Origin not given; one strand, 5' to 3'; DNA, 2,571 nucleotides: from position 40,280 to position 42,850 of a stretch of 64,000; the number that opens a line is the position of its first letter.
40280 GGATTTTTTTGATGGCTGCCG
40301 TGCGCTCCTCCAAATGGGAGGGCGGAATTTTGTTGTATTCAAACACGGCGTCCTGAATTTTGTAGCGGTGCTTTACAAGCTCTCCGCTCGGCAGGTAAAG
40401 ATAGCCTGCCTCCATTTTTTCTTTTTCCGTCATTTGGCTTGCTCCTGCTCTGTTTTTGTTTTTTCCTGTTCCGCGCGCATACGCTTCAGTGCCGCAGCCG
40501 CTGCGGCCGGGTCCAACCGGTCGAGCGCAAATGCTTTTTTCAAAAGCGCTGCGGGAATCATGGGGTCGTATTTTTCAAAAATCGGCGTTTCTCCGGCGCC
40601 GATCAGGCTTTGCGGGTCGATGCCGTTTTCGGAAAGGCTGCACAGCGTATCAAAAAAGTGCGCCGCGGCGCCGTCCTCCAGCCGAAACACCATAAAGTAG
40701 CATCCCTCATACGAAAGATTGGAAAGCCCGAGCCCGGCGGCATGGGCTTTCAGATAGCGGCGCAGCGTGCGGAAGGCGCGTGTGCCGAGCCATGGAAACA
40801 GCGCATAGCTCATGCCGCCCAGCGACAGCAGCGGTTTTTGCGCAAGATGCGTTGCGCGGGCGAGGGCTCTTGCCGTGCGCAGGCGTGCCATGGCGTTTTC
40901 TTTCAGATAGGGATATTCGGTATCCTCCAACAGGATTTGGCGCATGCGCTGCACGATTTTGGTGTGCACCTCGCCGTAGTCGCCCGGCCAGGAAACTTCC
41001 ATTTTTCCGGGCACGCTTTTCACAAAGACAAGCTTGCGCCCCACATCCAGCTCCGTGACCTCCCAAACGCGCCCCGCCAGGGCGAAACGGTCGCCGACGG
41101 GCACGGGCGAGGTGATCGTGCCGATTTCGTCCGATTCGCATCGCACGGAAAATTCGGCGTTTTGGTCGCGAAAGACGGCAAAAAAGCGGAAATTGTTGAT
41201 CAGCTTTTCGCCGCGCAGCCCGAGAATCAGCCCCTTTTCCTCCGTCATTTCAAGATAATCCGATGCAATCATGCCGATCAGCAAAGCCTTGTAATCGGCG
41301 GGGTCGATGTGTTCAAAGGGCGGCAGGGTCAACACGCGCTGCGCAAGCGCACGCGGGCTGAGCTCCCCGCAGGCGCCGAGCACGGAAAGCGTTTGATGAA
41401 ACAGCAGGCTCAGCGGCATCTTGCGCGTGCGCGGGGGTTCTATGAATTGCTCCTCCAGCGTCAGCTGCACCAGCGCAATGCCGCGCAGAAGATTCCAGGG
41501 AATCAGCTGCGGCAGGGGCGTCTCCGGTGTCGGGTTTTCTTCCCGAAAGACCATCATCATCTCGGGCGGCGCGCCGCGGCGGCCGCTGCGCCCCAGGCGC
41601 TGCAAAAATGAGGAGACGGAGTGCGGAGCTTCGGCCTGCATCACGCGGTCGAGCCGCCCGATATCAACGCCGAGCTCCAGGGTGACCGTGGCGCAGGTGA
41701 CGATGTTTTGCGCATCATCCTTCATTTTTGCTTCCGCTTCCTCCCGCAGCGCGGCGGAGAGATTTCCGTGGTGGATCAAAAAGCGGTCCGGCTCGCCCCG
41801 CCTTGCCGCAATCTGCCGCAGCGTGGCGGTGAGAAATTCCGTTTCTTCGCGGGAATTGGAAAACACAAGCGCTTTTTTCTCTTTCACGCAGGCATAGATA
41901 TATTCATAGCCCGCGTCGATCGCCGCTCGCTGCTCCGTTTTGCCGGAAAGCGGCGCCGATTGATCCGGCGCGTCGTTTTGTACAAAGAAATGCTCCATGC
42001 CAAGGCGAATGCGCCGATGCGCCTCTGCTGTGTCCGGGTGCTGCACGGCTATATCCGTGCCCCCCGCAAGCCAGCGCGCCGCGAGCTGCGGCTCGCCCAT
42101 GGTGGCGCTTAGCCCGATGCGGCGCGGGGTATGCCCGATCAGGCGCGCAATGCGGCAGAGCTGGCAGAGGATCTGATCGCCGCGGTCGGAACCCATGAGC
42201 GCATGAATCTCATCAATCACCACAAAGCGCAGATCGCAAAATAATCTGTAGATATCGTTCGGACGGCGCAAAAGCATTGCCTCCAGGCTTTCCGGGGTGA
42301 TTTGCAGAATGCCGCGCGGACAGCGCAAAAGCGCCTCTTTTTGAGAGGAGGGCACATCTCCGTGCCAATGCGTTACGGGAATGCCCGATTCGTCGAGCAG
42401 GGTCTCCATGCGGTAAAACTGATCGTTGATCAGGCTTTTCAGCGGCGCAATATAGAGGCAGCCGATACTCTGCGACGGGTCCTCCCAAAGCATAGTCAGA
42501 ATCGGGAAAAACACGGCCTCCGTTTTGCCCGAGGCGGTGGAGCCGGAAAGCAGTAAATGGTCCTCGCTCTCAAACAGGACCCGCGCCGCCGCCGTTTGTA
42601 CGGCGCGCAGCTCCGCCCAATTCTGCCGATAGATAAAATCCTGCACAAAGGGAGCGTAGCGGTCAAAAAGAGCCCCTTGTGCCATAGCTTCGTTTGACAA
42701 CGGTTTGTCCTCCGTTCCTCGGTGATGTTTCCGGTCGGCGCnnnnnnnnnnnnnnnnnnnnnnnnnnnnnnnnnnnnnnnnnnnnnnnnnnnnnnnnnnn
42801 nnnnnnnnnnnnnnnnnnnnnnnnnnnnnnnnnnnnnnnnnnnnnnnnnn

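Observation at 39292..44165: Stand-alone BrxD-like ATPase + Lhr/BrxHI-like helicase module with no other BREX/Pgl genes, located directly upstream of rbfA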

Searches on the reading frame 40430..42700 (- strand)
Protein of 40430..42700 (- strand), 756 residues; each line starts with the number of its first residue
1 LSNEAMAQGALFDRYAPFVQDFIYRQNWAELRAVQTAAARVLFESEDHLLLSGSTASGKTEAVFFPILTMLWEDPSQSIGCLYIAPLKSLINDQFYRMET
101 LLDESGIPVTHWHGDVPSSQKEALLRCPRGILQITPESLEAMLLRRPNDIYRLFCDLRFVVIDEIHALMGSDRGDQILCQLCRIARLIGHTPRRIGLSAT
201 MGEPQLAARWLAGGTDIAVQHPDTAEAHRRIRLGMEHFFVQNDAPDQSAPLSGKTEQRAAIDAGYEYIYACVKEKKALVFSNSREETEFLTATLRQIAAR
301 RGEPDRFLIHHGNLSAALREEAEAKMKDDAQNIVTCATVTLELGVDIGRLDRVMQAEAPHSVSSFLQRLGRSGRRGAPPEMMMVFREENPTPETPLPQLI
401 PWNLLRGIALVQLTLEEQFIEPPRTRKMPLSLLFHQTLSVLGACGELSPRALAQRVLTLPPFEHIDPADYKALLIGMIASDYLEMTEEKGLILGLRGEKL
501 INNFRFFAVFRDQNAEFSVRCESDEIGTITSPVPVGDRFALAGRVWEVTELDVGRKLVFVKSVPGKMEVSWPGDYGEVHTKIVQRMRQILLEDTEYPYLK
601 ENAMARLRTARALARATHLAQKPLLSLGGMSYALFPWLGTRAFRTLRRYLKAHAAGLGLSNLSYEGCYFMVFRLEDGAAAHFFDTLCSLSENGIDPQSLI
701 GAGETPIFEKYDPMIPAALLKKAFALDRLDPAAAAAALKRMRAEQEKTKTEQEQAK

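Call 3: search_protein_families(library=pfam, proteins=[window:40430-42700:-], max_evalue=0.01)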
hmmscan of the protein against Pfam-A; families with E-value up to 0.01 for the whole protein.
window:40430-42700:- (756 aa): 5 families
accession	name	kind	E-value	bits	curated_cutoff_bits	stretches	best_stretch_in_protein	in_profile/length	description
PF00270.35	DEAD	-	1.5e-25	90.3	26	1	33-202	2-161/167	DEAD/DEAH box helicase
PF00271.37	Helicase_C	-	3.7e-17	63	23.5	1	272-376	13-110/110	Helicase conserved C-terminal domain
PF22590.2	Cas3-like_C_2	-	0.00011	22.9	27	1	275-375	3-104/106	CRISPR-associated nuclease/helicase Cas3, C-terminal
PF04851.21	ResIII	-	0.0061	16.9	22.5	0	30-201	3-162/164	Type III restriction enzyme, res subunit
PF19306.5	WH_Lhr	-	0.0091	15.8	27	0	533-566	133-164/168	Large helicase-related protein, winged helix domain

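Call 4: search_protein_families(library=padloc, proteins=[window:40430-42700:-], max_evalue=0.01)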
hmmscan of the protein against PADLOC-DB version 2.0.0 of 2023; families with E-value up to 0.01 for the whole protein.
window:40430-42700:- (756 aa): 61 families (the best 25 are shown)
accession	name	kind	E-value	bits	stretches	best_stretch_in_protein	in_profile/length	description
PDLC03960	SngC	-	3.7e-240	797.5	1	12-736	6-715/720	-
PDLC02503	BrxHI|BrxHII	-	2.4e-123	410.8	1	12-742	5-692/698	BrxHI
PDLC02501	BrxHI|BrxHII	-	1.4e-73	246.4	1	12-611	4-573/925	BrxHI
PDLC02897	DpdJ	-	8.9e-30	101.3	1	34-482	103-543/1570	DpdJ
PDLC00037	DruE3|DruE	-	7.8e-22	74.9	2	315-390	1041-1115/2055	SNF2 family N-terminal domain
PDLC00036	DruE3|DruE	-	8.3e-18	60.9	2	320-390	1039-1108/2023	SNF2 family N-terminal domain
PDLC00035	DruE3|DruE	-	3.8e-17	59.3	2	322-390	1051-1118/1460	SNF2 family N-terminal domain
PDLC00192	HamB1|HamB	-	9.4e-16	54.6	1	27-218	265-451/1104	DEAD-box helicase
PDLC02896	DpdJ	-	1.6e-15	53.9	2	332-384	581-634/1487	DpdJ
PDLC03928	PsyrT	-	2.7e-14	50.4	2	277-386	244-346/689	-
PDLC02864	DpdF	-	3.7e-13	47.1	1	28-388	20-341/610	DpdF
PDLC02870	DpdF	-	1.3e-12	45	1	254-386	205-331/534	DpdF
PDLC00194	HamB1|HamB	-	2.4e-12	43.6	2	14-216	211-408/995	DEAD-box helicase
PDLC01761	Cas3b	-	8e-12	42.7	2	270-389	443-550/705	-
PDLC00015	DruE2|DruE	-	1.5e-11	40.8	1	334-378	1173-1217/1887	SNF2 family N-terminal domain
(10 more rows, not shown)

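Call 5: search_protein_families(library=ncbifam, proteins=[window:40430-42700:-], max_evalue=0.01)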
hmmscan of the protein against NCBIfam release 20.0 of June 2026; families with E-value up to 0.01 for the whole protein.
window:40430-42700:- (756 aa): 27 families (the best 25 are shown)
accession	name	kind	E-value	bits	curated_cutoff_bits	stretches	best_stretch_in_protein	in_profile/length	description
TIGR04121.1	DEXH_lig_assoc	equivalog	6.1e-64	216.1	850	1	19-602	3-573/804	ligase-associated DNA damage response DEXH box helicase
NF010338.0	PRK13767.1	equivalog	1.4e-52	179.1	849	1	5-375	9-385/877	ATP-dependent helicase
TIGR03817.1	DECH_helic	hypoth_equivalog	2.5e-37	128.5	874.1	1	34-387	40-385/742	helicase/secretion neighborhood putative DEAH-box helicase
NF007284.0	PRK09751.1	equivalog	9.7e-35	119.2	1496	2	4-301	4-319/1538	ATP-dependent helicase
TIGR00614.1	recQ_fam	subfamily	1.9e-14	53.3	219.8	1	265-387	217-332/470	RecQ family ATP-dependent DNA helicase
NF002654.0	PRK02362.1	equivalog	5e-14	51.5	887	1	25-327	18-295/739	ATP-dependent DNA helicase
NF041067.1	DpdJ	equivalog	1.3e-13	49.6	800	1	333-383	574-625/1482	protein DpdJ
TIGR01389.1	recQ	equivalog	4.4e-13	48.5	640.2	1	273-388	223-331/591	DNA helicase RecQ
NF001308.0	PRK00254.1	equivalog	2.9e-11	42.3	1216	1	30-289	23-253/720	ATP-dependent DNA helicase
NF040935.1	helicase_Hel308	equivalog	1e-10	40.5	1200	1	20-291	16-264/704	ATP-dependent DNA helicase Hel308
NF008394.0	PRK11192.1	equivalog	2.9e-10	39.6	507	1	274-377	247-343/441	ATP-dependent RNA helicase SrmB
NF002251.0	PRK01172.1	equivalog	6.9e-10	37.8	891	1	30-214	22-192/674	ATP-dependent DNA helicase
TIGR02621.3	cas3_GSU0051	exception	8.6e-10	38.1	400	1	160-385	171-385/854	type I-G CRISPR-associated helicase/endonuclease Cas3g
NF041063.1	DpdF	equivalog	7.7e-09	34.7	550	1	36-166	146-280/813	protein DpdF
NF053631.1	RNA_helic_CshA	equivalog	1.5e-08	34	646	1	310-377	267-333/434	degradosome RNA helicase CshA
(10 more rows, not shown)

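Call 39: search_solved_structures(query=window:40430-42700:-, max_evalue=0.00001)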
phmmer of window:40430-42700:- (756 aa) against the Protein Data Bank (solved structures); distinct sequences matched with E-value up to 0.00001: 46.
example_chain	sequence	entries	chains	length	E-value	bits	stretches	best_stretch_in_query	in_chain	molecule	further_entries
5v9x_A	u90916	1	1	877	5e-31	110.8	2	38-302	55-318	ATP-dependent DNA helicase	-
7lhl_A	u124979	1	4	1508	2.7e-30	108.3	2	38-302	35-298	ATP-dependent DNA helicase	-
6znp_A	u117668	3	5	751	5.5e-25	90.8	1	37-385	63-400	Uncharacterized ATP-dependent helicase YprA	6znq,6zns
6qdv_B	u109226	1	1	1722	3.8e-20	74.8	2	22-224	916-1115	U5 small nuclear ribonucleoprotein 200 kDa helicase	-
4f92_B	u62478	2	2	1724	3.8e-20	74.8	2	22-224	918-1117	U5 small nuclear ribonucleoprotein 200 kDa helicase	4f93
4f91_B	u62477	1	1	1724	3.8e-20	74.8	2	22-224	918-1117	U5 small nuclear ribonucleoprotein 200 kDa helicase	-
5urj_A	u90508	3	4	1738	3.9e-20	74.7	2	22-224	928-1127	U5 small nuclear ribonucleoprotein 200 kDa helicase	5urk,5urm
4kit_B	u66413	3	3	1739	3.9e-20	74.7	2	22-224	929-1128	U5 small nuclear ribonucleoprotein 200 kDa helicase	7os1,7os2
6s8q_B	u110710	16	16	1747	3.9e-20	74.7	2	22-224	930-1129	U5 small nuclear ribonucleoprotein 200 kDa helicase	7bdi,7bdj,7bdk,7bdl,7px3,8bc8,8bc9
6s9i_B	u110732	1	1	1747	4.3e-20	74.6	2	22-224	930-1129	U5 small nuclear ribonucleoprotein 200 kDa helicase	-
6s8o_B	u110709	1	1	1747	6.1e-20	74.1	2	22-224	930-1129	U5 small nuclear ribonucleoprotein 200 kDa helicase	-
3jcr_C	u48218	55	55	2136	7.4e-20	73.8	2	22-224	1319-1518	hBrr2 | U5 small nuclear ribonucleoprotein 200 kDa helicase | Brr2, U5 small nuclear ribonucleoprotein 200 kDa helicase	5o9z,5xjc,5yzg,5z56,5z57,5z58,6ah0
8alz_B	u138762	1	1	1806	5.3e-19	71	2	26-211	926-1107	Activating signal cointegrator 1 complex subunit 3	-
8ro0_B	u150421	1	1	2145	1.2e-17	66.5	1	29-342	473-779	U5 small nuclear ribonucleoprotein 200 kDa helicase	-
6qv3_A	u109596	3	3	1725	3.2e-16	61.8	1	31-333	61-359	Pre-mRNA splicing helicase-like protein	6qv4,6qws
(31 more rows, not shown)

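Call 46: find_homologous_proteins(query=window:40430-42700:-, max_evalue=1e-10)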
Query window:40430-42700:- (756 aa): 8000 proteins with E <= 1e-10 among 8000 candidates; the best 120 are listed.
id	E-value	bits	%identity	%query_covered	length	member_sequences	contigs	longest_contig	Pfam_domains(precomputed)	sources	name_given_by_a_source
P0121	0.0e+0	1715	100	100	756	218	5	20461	PF00270.36,PF00271.38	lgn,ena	-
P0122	0.0e+0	1196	70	99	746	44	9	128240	PF00270.36,PF00271.38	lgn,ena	-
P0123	0.0e+0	1163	69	97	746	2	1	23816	PF00270.36,PF00271.38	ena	-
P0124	0.0e+0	1124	66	98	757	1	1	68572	PF00270.36,PF00271.38,PF04851.22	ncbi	-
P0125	0.0e+0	1121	64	98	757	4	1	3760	PF00270.36,PF00271.38,PF19306.6,PF04851.22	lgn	-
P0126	0.0e+0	1113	66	95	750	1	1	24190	PF00270.36,PF00271.38,PF04851.22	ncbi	-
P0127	0.0e+0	1108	65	96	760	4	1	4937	PF00270.36,PF00271.38,PF04851.22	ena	-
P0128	0.0e+0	1107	67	96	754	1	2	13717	PF00270.36,PF00271.38,PF04851.22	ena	-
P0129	0.0e+0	1105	66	95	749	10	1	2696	PF00270.36,PF00271.38,PF04851.22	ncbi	-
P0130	0.0e+0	1105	66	96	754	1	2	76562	PF00270.36,PF00271.38,PF04851.22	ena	-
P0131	0.0e+0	1099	65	95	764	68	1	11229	PF00270.36,PF00271.38,PF04851.22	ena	-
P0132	0.0e+0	1099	65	96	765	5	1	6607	PF00270.36,PF00271.38,PF04851.22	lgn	-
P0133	0.0e+0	1097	64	95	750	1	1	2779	PF00270.36,PF00271.38,PF04851.22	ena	-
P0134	0.0e+0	1096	65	96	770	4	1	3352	PF00270.36,PF00271.38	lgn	-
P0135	0.0e+0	1095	66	95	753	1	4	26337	PF00270.36,PF00271.38,PF04851.22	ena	-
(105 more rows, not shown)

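Call 47: find_encoding_contigs(protein=P0122, flank=10000, max_places=2)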
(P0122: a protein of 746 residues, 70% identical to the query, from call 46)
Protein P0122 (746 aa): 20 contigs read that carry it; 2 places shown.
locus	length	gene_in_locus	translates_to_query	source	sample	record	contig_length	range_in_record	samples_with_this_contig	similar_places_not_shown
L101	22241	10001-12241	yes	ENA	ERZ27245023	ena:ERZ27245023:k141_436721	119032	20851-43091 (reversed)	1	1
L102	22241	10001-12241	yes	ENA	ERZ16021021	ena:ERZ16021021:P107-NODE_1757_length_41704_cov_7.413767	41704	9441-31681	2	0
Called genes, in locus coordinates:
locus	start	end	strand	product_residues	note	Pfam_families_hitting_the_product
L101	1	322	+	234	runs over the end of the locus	PF00589:Phage_integrase (weak), PF14659:Phage_int_SAM_3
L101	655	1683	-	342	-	PF02195:ParB_N, PF17762:HTH_ParB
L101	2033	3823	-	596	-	PF07881:Fucose_iso_N1, PF07882:Fucose_iso_N2, PF02952:Fucose_iso_C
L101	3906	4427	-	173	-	-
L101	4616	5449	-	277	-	PF00702:Hydrolase, PF13344:Hydrolase_6, PF13419:HAD_2 (faint), PF13242:Hydrolase_like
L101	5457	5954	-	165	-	PF01741:MscL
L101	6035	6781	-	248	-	PF00535:Glycos_transf_2, PF13641:Glyco_tranf_2_3 (weak)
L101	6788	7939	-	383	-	PF06925:MGDG_synth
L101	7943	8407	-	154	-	PF18927:CrtO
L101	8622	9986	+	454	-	PF10923:BrxC_BrxD, PF13191:AAA_16 (weak)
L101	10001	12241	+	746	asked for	PF00270:DEAD, PF00271:Helicase_C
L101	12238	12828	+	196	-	PF12464:Mac, PF14602:Hexapep_2 (faint), PF00132:Hexapep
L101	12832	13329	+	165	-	-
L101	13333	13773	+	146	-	PF02033:RBFA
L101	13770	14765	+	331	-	PF01368:DHH, PF02272:DHHA1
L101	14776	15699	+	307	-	PF01509:TruB_N, PF16198:TruB_C_2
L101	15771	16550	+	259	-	PF00696:AA_kinase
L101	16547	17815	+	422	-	PF00171:Aldedh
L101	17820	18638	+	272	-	PF01488:Shikimate_DH (weak), PF03446:NAD_binding_2, PF03807:F420_oxidored, PF14748:P5CR_dimer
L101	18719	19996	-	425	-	PF16822:ALGX, PF14286:DHHW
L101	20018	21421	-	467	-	PF03062:MBOAT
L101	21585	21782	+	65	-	-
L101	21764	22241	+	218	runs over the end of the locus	PF08241:Methyltransf_11, PF08242:Methyltransf_12, PF13489:Methyltransf_23, PF13649:Methyltransf_25, PF13847:Methyltransf_31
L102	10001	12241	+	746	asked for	PF00270:DEAD, PF00271:Helicase_C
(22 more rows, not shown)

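Call 48: find_encoding_contigs(protein=P0124, flank=10000, max_places=2)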
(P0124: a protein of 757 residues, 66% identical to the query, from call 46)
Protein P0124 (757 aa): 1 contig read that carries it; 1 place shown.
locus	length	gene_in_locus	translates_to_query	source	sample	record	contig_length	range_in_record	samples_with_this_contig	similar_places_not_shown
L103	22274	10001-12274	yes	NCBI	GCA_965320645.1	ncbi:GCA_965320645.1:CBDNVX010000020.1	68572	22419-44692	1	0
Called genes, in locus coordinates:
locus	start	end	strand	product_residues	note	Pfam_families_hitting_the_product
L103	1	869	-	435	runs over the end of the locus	PF01553:Acyltransferase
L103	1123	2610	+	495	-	PF08903:DUF1846, PF20921:DUF1846_C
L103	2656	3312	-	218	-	PF00702:Hydrolase, PF12710:HAD, PF13419:HAD_2, PF13242:Hydrolase_like (weak)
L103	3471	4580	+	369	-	PF00005:ABC_tran, PF13304:AAA_21 (faint)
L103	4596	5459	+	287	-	PF12679:ABC2_membrane_2, PF13346:ABC2_membrane_5 (weak), PF12698:ABC2_membrane_3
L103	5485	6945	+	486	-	PF23357:DUF7088, PF09822:ABC_transp_aux (faint)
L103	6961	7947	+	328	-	PF14238:DUF4340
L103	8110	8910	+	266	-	PF02698:DUF218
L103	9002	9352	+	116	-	-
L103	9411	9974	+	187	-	PF03167:UDG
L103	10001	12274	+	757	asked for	PF04851:ResIII (weak), PF00270:DEAD, PF00271:Helicase_C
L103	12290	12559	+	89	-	-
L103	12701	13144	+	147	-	-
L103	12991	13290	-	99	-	-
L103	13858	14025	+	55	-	-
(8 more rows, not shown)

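Call 49: find_encoding_contigs(protein=P0126, flank=10000, max_places=2)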
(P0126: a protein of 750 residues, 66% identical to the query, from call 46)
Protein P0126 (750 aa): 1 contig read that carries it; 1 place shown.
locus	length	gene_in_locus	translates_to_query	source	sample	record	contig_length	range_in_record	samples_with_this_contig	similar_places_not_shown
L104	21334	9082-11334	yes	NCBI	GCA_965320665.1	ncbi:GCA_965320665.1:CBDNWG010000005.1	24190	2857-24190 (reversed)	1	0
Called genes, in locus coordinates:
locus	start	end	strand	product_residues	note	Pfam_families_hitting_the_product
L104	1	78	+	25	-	?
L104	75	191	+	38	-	-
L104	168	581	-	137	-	-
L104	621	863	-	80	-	PF19537:DUF6061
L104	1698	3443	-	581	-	PF07944:Beta-AFase-like_GH127_cat, PF07470:Glyco_hydro_88 (faint), PF06917:Pectate_lyase_2 (faint), PF20736:Glyco_hydro127M (weak)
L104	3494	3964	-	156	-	PF20935:DUF6847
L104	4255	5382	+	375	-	PF00005:ABC_tran, PF13304:AAA_21 (weak)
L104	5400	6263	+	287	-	PF12679:ABC2_membrane_2 (weak), PF13346:ABC2_membrane_5, PF12698:ABC2_membrane_3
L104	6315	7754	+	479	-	PF23357:DUF7088, PF09822:ABC_transp_aux (weak)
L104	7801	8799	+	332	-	PF14238:DUF4340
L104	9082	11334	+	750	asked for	PF00270:DEAD, PF04851:ResIII (weak), PF00271:Helicase_C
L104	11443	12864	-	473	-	PF17651:Raco_middle, PF14574:RACo_C_ter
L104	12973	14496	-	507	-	PF00165:HTH_AraC (weak), PF12833:HTH_18, PF00165:HTH_AraC (weak), PF02607:B12-binding_2, PF02310:B12-binding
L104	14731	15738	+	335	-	PF01208:URO-D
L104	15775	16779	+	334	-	PF01208:URO-D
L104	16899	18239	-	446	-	PF00860:Xan_ur_permease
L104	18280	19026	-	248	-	PF00156:Pribosyltran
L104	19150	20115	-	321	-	-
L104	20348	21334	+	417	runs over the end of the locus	PF01408:GFO_IDH_MocA, PF21252:Glyco_hydro_109_C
